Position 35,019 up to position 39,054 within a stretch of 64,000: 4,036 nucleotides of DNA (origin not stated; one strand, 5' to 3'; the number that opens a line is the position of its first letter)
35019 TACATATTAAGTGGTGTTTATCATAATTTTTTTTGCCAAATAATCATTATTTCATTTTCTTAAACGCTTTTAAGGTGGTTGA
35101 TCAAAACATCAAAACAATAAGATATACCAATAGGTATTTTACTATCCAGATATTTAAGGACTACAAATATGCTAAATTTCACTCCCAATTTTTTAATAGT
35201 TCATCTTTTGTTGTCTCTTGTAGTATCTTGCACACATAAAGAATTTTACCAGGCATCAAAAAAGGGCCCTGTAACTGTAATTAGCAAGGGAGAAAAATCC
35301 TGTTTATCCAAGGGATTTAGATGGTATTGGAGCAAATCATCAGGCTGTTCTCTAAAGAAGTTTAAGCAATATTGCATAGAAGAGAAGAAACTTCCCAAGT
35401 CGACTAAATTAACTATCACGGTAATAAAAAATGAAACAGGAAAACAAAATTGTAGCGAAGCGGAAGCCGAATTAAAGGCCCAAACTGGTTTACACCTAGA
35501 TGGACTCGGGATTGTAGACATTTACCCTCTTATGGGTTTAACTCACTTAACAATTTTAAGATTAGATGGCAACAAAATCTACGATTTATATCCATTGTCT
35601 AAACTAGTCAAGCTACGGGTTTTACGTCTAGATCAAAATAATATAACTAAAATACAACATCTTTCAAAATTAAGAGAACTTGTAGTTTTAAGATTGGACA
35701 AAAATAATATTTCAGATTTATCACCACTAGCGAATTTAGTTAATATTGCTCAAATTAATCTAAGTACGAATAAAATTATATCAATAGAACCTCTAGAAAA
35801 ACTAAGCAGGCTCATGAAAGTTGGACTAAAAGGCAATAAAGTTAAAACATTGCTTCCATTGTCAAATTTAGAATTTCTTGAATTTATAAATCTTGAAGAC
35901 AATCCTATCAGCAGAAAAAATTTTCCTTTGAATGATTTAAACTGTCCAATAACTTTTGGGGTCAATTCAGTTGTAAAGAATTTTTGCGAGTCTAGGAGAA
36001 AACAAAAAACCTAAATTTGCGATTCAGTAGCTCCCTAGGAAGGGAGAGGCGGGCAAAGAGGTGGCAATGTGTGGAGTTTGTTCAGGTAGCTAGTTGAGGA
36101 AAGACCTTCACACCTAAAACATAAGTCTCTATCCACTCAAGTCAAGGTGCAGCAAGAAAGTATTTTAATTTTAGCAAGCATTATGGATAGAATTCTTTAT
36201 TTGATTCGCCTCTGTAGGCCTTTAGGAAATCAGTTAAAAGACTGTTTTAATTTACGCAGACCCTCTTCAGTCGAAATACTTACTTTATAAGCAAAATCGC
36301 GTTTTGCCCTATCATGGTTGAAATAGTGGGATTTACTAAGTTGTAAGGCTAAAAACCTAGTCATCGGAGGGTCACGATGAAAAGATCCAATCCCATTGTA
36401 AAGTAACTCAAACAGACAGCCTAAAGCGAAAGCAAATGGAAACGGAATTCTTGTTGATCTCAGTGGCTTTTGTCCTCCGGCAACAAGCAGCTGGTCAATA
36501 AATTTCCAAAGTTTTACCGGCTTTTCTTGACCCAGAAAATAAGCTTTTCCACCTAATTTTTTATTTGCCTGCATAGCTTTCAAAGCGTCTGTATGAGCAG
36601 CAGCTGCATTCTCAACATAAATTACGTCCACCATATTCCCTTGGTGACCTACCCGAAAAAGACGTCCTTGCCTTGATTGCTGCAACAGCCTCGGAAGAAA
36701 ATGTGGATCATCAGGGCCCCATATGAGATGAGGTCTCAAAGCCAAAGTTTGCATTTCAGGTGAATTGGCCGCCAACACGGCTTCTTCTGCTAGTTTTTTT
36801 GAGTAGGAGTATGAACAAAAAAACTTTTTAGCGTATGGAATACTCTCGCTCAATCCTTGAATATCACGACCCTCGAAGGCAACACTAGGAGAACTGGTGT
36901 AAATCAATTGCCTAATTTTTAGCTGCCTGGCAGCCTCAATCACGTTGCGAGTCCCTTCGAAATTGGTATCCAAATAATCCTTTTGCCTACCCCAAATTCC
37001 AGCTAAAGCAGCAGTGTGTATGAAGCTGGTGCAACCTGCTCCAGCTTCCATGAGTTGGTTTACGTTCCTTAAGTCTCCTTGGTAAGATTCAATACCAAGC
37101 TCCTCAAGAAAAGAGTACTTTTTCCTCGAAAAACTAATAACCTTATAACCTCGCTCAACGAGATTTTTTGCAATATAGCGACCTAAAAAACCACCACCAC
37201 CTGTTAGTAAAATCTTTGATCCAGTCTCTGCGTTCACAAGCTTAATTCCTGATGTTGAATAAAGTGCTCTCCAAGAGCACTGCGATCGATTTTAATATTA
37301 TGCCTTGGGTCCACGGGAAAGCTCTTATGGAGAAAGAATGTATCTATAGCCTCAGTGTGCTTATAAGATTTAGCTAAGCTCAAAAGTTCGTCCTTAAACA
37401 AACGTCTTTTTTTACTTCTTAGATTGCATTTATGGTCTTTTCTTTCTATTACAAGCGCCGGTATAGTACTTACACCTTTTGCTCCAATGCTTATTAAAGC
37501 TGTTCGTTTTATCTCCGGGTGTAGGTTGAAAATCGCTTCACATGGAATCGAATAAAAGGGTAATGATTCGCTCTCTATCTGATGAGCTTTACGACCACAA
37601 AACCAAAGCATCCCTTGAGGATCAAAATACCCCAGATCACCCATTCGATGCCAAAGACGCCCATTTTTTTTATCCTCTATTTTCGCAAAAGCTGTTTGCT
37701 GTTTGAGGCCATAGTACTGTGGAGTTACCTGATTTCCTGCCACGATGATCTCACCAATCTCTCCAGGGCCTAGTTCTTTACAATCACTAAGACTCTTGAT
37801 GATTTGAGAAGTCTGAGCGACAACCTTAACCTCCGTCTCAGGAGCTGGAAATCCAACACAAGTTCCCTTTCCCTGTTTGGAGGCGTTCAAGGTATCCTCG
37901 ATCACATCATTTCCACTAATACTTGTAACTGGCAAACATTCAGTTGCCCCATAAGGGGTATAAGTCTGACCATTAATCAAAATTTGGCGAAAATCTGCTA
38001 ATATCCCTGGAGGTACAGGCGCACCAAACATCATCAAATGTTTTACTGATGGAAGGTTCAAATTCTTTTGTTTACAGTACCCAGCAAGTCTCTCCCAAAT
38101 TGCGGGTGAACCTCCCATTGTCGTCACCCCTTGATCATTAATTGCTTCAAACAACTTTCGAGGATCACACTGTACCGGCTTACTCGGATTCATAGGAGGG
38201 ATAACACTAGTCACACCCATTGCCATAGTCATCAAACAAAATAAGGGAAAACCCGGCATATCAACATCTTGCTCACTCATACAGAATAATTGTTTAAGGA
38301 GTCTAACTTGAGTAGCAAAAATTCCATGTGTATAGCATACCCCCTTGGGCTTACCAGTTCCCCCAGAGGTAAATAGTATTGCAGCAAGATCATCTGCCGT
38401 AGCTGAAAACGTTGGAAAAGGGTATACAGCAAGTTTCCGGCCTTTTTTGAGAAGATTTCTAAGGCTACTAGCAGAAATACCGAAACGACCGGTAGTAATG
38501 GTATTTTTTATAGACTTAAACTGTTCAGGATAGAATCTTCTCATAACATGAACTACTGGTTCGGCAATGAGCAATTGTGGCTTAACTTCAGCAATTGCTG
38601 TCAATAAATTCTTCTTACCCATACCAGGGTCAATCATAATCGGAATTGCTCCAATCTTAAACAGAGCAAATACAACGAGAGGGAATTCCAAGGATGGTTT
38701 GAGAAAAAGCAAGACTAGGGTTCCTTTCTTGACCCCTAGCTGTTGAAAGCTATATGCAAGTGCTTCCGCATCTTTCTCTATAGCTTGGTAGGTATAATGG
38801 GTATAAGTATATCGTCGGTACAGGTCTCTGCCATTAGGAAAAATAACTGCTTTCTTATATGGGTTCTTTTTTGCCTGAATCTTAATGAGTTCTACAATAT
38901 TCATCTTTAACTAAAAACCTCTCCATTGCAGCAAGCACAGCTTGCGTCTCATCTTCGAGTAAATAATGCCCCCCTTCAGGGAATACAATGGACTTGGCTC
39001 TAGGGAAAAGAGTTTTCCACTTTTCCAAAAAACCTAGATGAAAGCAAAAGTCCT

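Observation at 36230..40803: Complete, translationally coupled oleABCD cluster (long-chain olefin / beta-lactone pathway)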

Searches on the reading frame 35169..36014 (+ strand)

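Call 10: search_protein_families(library=ncbifam, proteins=[window:35169-36014:+])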
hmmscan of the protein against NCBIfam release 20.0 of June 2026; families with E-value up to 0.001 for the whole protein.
window:35169-36014:+ (281 aa): 3 families
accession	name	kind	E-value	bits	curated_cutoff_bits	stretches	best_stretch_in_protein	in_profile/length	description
NF033188.1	internalin_H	exception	1.9e-35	122.5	1050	2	103-250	120-267/548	InlH/InlC2 family class 1 internalin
NF033189.1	internalin_A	exception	1.9e-19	69.5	1600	1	107-258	254-404/799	class 1 internalin InlA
NF033190.2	inl_like_NEAT_1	exception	1.8e-16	59.6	1275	1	101-202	349-449/754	NEAT domain-containing leucine-rich repeat protein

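Call 52: search_protein_families(library=pfam, proteins=[window:35169-36014:+], max_evalue=0.01)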
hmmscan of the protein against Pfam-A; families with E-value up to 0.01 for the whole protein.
window:35169-36014:+ (281 aa): 6 families
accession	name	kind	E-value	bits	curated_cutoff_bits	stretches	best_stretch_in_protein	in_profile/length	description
PF12799.13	LRR_4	-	5.7e-14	52.3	27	2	125-166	1-43/44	Leucine Rich repeats (2 copies)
PF13855.12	LRR_8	-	7.2e-08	32.5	27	3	126-181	2-61/61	Leucine rich repeat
PF23598.1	LRR_14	-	0.00012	21.5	40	1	117-238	14-145/353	Leucine-rich repeat region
PF23952.1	LRR_EndoS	-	0.002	18.8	27.9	0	174-243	28-90/116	Endo-beta-N-acetylglucosaminidase EndoS LRR domain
PF00560.39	LRR_1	-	0.0038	17.5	20.6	0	148-162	1-17/23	Leucine Rich Repeat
PF14580.12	LRR_9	-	0.0043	17.1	30.5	0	130-203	47-125/175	Leucine-rich repeat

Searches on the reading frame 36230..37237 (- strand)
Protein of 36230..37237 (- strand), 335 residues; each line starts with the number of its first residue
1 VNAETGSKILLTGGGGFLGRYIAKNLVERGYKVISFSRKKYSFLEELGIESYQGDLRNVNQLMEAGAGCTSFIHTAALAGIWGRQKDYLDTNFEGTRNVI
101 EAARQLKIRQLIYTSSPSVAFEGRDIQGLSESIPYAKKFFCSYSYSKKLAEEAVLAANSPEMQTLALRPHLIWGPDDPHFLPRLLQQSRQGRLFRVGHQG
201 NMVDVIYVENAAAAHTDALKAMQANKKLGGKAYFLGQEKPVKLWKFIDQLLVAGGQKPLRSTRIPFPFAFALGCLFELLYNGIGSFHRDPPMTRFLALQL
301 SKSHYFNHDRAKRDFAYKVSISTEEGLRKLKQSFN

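Call 3: search_protein_families(library=ncbifam, proteins=[window:36230-37237:-])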
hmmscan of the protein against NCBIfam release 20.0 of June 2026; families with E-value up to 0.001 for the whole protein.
window:36230-37237:- (335 aa): 24 families
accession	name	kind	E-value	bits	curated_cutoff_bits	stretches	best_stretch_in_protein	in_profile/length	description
NF042423.1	oxyalk_red_Shew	equivalog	2.2e-107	359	580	1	6-330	8-331/331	2-alkyl-3-oxoalkanoate reductase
NF042422.1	oxyalk_red_OleD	equivalog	9.5e-101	337.4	580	1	8-334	2-328/329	2-alkyl-3-oxoalkanoate reductase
TIGR03466.1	HpnA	hypoth_equivalog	1.3e-36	126.1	367.65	1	8-327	2-314/327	hopanoid-associated sugar epimerase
TIGR04180.1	EDH_00030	hypoth_equivalog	1.4e-20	73.6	475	1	9-223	1-229/297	NAD-dependent 4,6-dehydratase LegB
NF052578.1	StrlDmthSdmBMthl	equivalog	6.7e-19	68.8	600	1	9-235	3-227/328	sterol demethylase protein SdmB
TIGR01179.1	galE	equivalog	5.1e-13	48.5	262.3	1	8-168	1-172/332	UDP-glucose 4-epimerase GalE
TIGR02197.1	heptose_epim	equivalog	1e-11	44.6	274.6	1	9-215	1-226/316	ADP-glyceromanno-heptose 6-epimerase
TIGR01746.1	Thioester-redct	subfamily_domain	1.8e-11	43.9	213.35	1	72-248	92-275/371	thioester reductase domain-containing protein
NF007956.0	PRK10675.1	subfamily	7.1e-09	35.2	394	1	8-152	2-158/338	UDP-glucose 4-epimerase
NF005539.0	PRK07201.1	equivalog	3.2e-08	32.8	549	1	9-174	3-179/657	SDR family oxidoreductase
NF004520.0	PRK05865.1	equivalog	3.4e-08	31.9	1509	1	8-220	2-172/854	sugar epimerase family protein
NF041293.1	G6PDh_Azf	equivalog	1.8e-07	30.8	400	1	8-117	4-116/252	NAD-dependent glucose-6-phosphate dehydrogenase Azf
NF047350.1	aureusi_NRPS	equivalog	7.6e-07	26.3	2500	1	8-157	2029-2200/2373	aureusimine non-ribosomal peptide synthetase AusA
TIGR03589.1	PseB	equivalog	8.8e-07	28.2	407.75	1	7-115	5-124/324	UDP-N-acetylglucosamine 4,6-dehydratase (inverting)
NF043036.1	ErythonDh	equivalog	1.2e-06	28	325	1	8-129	2-137/321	D-erythronate dehydrogenase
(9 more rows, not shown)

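Call 4: search_protein_families(library=pfam, proteins=[window:36230-37237:-])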
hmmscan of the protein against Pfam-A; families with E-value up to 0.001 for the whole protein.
window:36230-37237:- (335 aa): 9 families
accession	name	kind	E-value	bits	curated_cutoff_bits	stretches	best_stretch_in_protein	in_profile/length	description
PF01073.25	3Beta_HSD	-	5.2e-52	177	22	1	11-259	2-273/280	3-beta hydroxysteroid dehydrogenase/isomerase family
PF01370.27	Epimerase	-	2.3e-29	103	20.9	1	9-226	1-232/240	NAD dependent epimerase/dehydratase family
PF07993.18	NAD_binding_4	-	4.1e-13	49.5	20.1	1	68-179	88-210/258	Male sterility protein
PF13460.12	NAD_binding_10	-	3e-12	47.2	27.2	1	13-154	1-131/184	NAD(P)H-binding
PF16363.11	GDP_Man_Dehyd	-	1.4e-09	38.4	27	1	10-156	1-166/332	GDP-mannose 4,6 dehydratase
PF04321.23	RmlD_sub_bind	-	4e-09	36.4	27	1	8-228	2-206/287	RmlD substrate binding domain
PF02719.21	Polysacc_synt_2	-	3.9e-05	23.4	20.2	1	9-117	1-129/293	Polysaccharide biosynthesis protein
PF05368.20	NmrA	-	7.8e-05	22.8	27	1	7-116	3-107/298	NmrA-like family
PF02254.24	TrkA_N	-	0.0003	21.5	23.8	1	14-72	5-65/116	TrkA-N domain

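Call 20: search_solved_structures(query=window:36230-37237:-, show_alignments=1, max_evalue=1e-10)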
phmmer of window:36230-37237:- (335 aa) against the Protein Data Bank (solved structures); distinct sequences matched with E-value up to 1e-10: 6.
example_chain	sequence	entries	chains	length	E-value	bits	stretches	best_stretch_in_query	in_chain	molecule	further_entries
6jkg_A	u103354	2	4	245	4e-40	141.2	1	6-235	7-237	Sterol-4-alpha-carboxylate 3-dehydrogenase, decarboxylating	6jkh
3wj7_A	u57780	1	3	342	3.5e-19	72.3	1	8-318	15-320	Putative oxidoreductase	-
8vr2_A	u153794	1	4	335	1e-12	51.1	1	5-177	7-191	NAD-dependent epimerase/dehydratase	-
2p4h_X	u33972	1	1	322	4.2e-12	49.1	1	8-171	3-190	Vestitone reductase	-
4r1s_A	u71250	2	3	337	1.8e-11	47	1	3-175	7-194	cinnamoyl CoA reductase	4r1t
6wjb_A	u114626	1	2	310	3.1e-11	46.2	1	7-210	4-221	NAD-dependent epimerase/dehydratase family protein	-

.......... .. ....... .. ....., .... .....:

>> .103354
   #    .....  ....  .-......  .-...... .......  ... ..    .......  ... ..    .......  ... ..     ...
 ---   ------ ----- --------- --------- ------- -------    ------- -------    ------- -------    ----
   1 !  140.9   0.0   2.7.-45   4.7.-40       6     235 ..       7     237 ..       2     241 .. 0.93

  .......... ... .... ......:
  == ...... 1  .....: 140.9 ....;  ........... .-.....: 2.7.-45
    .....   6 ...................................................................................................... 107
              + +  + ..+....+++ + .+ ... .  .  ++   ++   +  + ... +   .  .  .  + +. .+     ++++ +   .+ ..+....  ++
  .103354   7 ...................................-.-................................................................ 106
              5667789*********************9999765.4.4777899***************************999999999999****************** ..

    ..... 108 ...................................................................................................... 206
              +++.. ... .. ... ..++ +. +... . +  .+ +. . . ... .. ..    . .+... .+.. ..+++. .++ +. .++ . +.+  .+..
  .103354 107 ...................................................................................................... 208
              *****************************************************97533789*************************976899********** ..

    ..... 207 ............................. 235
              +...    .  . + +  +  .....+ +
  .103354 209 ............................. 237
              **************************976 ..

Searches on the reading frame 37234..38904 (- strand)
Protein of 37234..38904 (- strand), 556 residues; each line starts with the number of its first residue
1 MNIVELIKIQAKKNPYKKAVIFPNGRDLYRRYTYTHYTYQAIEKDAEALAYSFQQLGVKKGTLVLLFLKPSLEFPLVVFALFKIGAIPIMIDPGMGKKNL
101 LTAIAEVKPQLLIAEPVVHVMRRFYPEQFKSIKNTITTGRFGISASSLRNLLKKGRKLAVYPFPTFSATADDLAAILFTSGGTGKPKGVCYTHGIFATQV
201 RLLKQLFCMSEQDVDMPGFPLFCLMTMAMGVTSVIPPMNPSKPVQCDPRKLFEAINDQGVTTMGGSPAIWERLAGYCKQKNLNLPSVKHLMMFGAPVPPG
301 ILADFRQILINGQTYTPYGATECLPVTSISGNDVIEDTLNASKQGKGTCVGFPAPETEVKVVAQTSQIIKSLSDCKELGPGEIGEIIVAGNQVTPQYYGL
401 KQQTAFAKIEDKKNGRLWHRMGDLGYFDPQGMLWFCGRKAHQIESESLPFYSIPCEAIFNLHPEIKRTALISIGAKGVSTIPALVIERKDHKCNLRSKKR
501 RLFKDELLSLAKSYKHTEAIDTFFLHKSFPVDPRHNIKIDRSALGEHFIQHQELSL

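Call 3: search_protein_families(library=ncbifam, proteins=[window:37234-38904:-])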
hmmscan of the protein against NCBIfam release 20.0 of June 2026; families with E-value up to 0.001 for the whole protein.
window:37234-38904:- (556 aa): 95 families (the best 25 are shown)
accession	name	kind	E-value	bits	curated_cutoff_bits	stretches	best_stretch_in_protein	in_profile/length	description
NF006754.0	PRK09274.1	equivalog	4.2e-177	589.7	478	1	1-547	5-546/555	fatty acid CoA ligase family protein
NF045786.1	OlefBLtnSynXan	equivalog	1.3e-143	479.3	900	1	2-545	2-538/544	olefin beta-lactone synthetase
NF045785.1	OlefBLtnSynShew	equivalog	1.8e-139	465.7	850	1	2-544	2-547/552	olefin beta-lactone synthetase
NF004837.0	PRK06187.1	subfamily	6.4e-59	199.6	476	1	2-492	9-476/531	long-chain-fatty-acid--CoA ligase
TIGR01733.1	AA-adenyl-dom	subfamily_domain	1.4e-39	136.1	317.4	1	38-443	1-382/409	amino acid adenylation domain-containing protein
NF006182.0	PRK08316.1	subfamily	1.2e-35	123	663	1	3-493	13-472/523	fatty acyl-CoA synthetase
NF006181.0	PRK08314.1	subfamily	1.1e-34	119.6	705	2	162-496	195-510/563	long-chain-fatty-acid--CoA ligase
TIGR01923.1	menE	equivalog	7.7e-33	114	330.15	1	38-493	1-402/442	o-succinylbenzoate--CoA ligase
NF004758.0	PRK06087.1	equivalog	1.5e-32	112.7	736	1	35-476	49-470/548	medium-chain fatty-acid--CoA ligase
NF004114.0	PRK05605.1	equivalog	8.7e-31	106.9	766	1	165-494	215-525/575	long-chain-fatty-acid--CoA ligase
NF009233.0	PRK12583.1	subfamily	1e-30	106.7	832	2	169-496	199-508/558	fatty acid CoA ligase family protein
TIGR03098.1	ligase_PEP_1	hypoth_equivalog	2.5e-30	105.4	592.35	1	4-479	3-458/517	acyl-CoA ligase (AMP-forming), exosortase A system-associated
NF002966.0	PRK03640.1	equivalog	9.1e-30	103.7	556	1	33-487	24-430/483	o-succinylbenzoate--CoA ligase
NF005702.0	PRK07514.1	subfamily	1e-29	103.3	558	1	35-494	28-456/506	malonyl-CoA synthase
NF005857.1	PRK07786.1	exception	1.6e-29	102.8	733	1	31-521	29-490/513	fatty-acid--CoA ligase FadD5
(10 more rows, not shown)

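Call 4: search_protein_families(library=pfam, proteins=[window:37234-38904:-])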
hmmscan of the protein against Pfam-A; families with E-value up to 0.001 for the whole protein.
window:37234-38904:- (556 aa): 1 family
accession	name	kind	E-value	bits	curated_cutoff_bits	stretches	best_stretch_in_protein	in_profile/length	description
PF00501.34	AMP-binding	-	2.1e-59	201.7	29.9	1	10-398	4-384/384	AMP-binding enzyme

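Call 13: search_dna_similar(query=window:37234-38904:-, collection=plasmids, mode=protein, max_rows=10)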
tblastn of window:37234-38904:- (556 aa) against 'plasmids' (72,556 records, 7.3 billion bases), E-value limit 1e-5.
In 1 record(s) the limit of 40 matching pieces per record was reached: places in those records are undercounted.
Records with a match: 2640; places in all: 6807; records where one place covers at least 80% of the query: 1249.
Best place of each record, by identity: <60% 2640.
By first word of the organism name: Streptomyces 222; Rhizobium 200; Salmonella 184; Sinorhizobium 179; Bacillus 176; Ralstonia 137; Pseudosulfitobacter 126; Rhodococcus 122; Klebsiella 80; Azospirillum 50; and 251 more.
By predicted mobility (MOB-suite, as given by PLSDB): non-mobilizable 1500; conjugative 645; mobilizable 495.
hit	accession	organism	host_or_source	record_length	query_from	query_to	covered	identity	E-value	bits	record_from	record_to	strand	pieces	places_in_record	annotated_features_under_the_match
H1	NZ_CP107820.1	Streptomyces sp. NBC_00536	-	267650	2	544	98%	33.2%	7e-90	310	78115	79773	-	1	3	fatty acid CoA ligase family protein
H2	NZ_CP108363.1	Streptomyces sp. NBC_01343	-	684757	7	552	98%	32.9%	6e-91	313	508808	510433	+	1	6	fatty acid CoA ligase family protein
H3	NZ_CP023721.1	Rhodococcus sp. H-CA8f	Sediment,marine sediment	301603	4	544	97%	32.8%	2e-91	314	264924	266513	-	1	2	fatty acid CoA ligase family protein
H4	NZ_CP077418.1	Rhodococcus qingshengii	pure culture,oil-contaminated water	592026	4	544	97%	32.8%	4e-91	313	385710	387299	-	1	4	fatty acid CoA ligase family protein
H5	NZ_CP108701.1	Streptomyces sp. NBC_01006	-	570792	2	544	98%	32.4%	3e-89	308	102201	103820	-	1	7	fatty acid CoA ligase family protein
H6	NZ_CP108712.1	Streptomyces sp. NBC_01001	-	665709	2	544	98%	32.2%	1e-89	309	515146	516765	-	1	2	fatty acid CoA ligase family protein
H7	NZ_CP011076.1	Brevibacillus laterosporus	Oryza sativa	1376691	1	550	99%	30.5%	3e-66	241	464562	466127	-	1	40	none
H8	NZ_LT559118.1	Nonomuraea gerenzanensis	-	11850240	50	546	89%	31.5%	1e-57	216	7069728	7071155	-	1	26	none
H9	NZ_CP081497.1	Streptomyces sp. BHT-5-2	whole organism,plant soil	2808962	50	546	89%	31.0%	3e-66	241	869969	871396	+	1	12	none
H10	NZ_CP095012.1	Streptomyces sp. 2P-4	cell culture,mudflats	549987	2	475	85%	32.2%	3e-67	244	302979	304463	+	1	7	AMP-binding protein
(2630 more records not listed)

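Call 19: search_solved_structures(query=window:37234-38904:-, show_alignments=1, max_evalue=1e-20)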
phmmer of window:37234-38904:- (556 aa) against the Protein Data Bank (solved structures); distinct sequences matched with E-value up to 1e-20: 1.
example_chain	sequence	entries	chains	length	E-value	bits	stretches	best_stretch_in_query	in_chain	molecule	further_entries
1ult_A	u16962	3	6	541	3.9e-22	81.9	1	42-487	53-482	long chain fatty acid-CoA ligase | long-chain-fatty-acid-CoA synthetase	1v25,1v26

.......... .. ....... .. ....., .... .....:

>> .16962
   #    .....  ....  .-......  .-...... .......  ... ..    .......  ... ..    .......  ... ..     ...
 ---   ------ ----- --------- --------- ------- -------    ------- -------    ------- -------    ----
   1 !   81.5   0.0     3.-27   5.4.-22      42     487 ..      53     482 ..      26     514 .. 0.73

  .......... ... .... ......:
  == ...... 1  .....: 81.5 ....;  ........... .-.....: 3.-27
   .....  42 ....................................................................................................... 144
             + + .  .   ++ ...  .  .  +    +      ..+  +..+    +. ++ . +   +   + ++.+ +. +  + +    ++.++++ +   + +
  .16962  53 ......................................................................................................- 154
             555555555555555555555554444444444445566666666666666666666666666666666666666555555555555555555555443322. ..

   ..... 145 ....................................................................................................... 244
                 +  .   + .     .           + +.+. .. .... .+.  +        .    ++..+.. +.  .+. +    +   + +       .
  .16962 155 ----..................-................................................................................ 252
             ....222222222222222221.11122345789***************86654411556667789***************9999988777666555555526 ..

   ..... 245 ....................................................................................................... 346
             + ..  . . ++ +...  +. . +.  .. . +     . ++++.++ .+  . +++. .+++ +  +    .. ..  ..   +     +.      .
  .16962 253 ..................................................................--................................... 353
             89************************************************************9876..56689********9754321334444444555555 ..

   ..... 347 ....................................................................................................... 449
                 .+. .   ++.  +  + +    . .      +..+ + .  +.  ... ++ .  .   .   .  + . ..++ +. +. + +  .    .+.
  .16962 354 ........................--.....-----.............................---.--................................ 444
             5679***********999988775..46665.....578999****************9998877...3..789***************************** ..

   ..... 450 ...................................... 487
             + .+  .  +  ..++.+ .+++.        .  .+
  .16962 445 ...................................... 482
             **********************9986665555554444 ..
